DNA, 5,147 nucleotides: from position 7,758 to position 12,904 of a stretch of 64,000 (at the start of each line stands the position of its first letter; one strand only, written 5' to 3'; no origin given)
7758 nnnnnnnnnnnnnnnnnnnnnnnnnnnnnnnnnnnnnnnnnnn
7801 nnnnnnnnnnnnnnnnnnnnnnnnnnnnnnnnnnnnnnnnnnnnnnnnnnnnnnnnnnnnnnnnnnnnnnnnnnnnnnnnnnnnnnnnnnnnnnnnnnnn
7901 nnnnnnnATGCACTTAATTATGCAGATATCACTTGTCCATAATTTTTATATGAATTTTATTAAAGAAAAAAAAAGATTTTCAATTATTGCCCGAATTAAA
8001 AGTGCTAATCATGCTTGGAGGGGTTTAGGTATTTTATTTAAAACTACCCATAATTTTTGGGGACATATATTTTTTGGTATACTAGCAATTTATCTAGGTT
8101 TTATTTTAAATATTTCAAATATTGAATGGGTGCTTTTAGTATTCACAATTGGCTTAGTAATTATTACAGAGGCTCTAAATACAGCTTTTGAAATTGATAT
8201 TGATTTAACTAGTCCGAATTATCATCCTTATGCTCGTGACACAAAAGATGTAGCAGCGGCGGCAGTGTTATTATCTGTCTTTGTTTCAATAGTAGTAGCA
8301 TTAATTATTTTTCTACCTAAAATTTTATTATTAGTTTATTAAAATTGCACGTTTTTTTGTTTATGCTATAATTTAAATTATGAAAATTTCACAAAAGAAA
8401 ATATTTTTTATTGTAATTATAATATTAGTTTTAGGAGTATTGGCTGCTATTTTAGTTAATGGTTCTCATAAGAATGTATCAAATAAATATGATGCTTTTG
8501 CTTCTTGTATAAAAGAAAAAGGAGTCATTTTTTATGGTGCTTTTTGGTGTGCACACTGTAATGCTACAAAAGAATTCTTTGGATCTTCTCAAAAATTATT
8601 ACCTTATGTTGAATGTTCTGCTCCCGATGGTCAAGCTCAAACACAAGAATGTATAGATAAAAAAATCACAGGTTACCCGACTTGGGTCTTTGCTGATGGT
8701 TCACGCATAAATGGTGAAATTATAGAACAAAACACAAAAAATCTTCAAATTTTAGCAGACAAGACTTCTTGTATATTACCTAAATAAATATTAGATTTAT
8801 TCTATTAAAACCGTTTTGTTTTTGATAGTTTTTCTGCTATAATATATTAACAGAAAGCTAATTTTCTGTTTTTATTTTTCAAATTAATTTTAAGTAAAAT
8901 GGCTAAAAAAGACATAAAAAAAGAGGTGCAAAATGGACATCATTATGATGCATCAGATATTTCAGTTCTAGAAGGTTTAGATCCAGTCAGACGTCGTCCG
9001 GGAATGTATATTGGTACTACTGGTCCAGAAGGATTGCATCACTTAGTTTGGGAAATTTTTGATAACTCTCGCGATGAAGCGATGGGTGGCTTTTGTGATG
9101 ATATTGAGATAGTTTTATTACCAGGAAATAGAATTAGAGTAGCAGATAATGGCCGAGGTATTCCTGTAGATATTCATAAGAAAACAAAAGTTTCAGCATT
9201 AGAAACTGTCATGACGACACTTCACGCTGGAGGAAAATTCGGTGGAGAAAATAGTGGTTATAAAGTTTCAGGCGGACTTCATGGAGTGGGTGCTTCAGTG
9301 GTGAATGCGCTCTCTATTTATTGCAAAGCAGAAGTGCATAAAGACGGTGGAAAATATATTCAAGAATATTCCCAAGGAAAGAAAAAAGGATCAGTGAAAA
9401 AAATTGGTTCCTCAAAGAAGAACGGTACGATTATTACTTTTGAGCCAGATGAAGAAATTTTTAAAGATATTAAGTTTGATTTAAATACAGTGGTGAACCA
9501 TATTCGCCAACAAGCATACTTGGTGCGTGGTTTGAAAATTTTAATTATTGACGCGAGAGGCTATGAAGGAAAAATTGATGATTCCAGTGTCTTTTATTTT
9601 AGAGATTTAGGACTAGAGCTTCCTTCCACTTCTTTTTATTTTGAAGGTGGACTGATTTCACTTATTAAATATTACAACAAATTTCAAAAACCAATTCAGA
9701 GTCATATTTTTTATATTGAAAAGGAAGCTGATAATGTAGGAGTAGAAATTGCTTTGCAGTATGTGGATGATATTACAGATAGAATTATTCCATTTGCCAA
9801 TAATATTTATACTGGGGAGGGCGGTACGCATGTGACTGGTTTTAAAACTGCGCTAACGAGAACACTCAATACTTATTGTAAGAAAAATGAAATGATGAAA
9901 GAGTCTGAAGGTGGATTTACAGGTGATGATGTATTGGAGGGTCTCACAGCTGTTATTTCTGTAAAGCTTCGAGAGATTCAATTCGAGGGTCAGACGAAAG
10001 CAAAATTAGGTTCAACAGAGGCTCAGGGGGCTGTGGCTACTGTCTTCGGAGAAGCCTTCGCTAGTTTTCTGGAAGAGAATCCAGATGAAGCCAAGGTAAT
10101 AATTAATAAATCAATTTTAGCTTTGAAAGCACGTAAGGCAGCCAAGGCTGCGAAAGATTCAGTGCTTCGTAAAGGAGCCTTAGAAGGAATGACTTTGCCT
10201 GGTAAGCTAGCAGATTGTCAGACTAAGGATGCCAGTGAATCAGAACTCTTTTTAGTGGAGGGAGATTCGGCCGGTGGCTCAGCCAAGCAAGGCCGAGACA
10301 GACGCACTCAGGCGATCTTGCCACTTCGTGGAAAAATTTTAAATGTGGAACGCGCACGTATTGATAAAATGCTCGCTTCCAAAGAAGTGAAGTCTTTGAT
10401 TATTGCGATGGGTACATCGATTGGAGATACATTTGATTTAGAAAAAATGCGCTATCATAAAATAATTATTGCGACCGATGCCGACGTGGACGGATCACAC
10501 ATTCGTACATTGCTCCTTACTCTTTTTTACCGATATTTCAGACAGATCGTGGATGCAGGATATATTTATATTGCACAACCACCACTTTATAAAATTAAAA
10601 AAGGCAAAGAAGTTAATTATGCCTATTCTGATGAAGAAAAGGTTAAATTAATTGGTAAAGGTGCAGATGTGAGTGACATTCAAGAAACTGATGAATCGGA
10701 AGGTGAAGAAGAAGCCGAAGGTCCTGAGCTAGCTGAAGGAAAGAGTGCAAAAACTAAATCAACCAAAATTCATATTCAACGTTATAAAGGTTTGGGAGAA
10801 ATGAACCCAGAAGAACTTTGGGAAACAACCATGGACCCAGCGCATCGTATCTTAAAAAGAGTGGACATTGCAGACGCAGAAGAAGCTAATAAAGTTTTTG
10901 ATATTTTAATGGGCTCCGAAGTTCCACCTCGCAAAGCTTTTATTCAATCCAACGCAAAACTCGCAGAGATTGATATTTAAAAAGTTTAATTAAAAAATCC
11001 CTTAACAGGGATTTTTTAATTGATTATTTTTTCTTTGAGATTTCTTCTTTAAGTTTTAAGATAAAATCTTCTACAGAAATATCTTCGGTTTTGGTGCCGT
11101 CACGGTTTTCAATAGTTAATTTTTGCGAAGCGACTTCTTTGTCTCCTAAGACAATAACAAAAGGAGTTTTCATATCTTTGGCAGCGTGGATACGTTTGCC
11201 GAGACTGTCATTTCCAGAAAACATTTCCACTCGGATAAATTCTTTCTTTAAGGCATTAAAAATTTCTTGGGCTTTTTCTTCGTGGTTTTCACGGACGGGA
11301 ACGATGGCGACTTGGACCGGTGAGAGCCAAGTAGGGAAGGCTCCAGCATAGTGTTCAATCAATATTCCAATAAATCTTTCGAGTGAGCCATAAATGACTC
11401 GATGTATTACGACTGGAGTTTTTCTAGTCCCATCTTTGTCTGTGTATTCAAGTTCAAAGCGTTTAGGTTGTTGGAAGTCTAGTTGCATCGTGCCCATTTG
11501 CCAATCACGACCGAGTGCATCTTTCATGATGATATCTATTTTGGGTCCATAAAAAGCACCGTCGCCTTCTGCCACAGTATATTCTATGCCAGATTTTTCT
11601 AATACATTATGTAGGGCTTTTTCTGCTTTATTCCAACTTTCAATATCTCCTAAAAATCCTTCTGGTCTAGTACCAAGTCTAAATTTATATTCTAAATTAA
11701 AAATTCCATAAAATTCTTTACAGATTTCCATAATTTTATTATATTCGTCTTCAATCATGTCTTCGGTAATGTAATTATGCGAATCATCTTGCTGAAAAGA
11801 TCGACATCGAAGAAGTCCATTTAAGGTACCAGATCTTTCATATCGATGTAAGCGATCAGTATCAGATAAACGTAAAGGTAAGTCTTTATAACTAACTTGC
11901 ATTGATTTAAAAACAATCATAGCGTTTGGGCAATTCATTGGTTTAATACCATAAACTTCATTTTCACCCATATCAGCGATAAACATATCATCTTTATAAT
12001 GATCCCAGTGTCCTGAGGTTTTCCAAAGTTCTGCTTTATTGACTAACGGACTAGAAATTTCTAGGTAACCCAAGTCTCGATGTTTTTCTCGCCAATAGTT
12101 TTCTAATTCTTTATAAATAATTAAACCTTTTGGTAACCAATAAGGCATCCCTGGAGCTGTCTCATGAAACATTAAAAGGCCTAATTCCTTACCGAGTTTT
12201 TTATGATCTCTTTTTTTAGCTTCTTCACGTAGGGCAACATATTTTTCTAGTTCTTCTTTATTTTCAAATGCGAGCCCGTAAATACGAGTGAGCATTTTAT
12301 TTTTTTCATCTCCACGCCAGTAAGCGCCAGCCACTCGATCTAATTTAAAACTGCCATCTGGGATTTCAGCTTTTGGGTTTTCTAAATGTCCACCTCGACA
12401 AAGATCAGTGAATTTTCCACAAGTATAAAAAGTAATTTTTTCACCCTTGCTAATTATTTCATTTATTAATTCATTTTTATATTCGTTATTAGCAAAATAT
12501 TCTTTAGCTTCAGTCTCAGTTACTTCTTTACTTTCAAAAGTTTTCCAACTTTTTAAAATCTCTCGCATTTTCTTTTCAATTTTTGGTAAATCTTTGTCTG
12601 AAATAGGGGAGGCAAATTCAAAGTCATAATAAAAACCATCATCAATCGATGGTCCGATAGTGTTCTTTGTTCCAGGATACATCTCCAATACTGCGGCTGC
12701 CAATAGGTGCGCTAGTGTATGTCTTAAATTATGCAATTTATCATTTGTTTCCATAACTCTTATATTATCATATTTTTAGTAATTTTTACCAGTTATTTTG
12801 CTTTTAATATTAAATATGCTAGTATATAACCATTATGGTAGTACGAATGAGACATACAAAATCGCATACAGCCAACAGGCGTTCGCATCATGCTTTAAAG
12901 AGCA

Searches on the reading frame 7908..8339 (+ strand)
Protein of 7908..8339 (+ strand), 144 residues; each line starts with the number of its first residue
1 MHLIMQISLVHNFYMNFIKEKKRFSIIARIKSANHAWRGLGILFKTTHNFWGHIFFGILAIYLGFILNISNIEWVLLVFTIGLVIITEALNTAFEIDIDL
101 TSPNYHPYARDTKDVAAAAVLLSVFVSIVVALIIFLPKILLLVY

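Call 58: search_protein_families(library=pfam, proteins=[window:7908-8339:+], max_evalue=0.0001)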
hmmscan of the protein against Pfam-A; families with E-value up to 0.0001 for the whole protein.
window:7908-8339:+ (144 aa): 1 family
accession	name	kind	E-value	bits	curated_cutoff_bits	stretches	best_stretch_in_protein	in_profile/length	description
PF01219.24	DAGK_prokar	-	3.3e-32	110.8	22.3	1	35-135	2-102/102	Prokaryotic diacylglycerol kinase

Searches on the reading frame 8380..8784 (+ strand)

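Call 58: search_protein_families(library=pfam, proteins=[window:8380-8784:+], max_evalue=0.0001)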
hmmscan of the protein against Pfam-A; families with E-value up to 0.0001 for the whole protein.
window:8380-8784:+ (135 aa): 1 family
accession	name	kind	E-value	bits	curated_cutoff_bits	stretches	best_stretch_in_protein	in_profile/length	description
PF00085.26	Thioredoxin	-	7.9e-06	26.3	23.5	1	39-120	9-94/103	Thioredoxin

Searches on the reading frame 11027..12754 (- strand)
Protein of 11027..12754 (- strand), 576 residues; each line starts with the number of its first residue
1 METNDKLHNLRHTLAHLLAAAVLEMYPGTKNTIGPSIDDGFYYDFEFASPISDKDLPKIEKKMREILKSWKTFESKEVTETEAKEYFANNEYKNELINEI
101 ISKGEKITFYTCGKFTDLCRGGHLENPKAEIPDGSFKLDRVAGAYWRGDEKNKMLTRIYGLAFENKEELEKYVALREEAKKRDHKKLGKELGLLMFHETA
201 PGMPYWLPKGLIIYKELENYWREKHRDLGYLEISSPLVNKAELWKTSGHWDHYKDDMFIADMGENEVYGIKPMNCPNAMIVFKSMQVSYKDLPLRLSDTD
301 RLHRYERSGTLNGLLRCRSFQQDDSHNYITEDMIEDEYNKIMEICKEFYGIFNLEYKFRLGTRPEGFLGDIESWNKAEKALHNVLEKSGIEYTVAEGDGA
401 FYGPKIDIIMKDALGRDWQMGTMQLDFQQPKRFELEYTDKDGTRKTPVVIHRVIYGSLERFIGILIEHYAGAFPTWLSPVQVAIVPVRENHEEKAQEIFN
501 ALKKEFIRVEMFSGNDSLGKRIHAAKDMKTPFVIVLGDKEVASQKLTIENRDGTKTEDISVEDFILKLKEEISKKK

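Call 58: search_protein_families(library=pfam, proteins=[window:11027-12754:-], max_evalue=0.0001)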
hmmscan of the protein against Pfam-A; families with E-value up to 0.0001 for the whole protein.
window:11027-12754:- (576 aa): 3 families
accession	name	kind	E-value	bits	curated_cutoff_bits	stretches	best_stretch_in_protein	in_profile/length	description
PF00587.30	tRNA-synt_2b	-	4e-38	131.7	29.3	1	265-469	8-179/179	tRNA synthetase class II core domain (G, H, P, S and T)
PF03129.25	HGTP_anticodon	-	3.2e-21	75.7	21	1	481-570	1-93/94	Anticodon binding domain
PF07973.19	tRNA_SAD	-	4.4e-08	33.4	24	1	107-159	1-44/44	Threonyl and Alanyl tRNA synthetase second additional domain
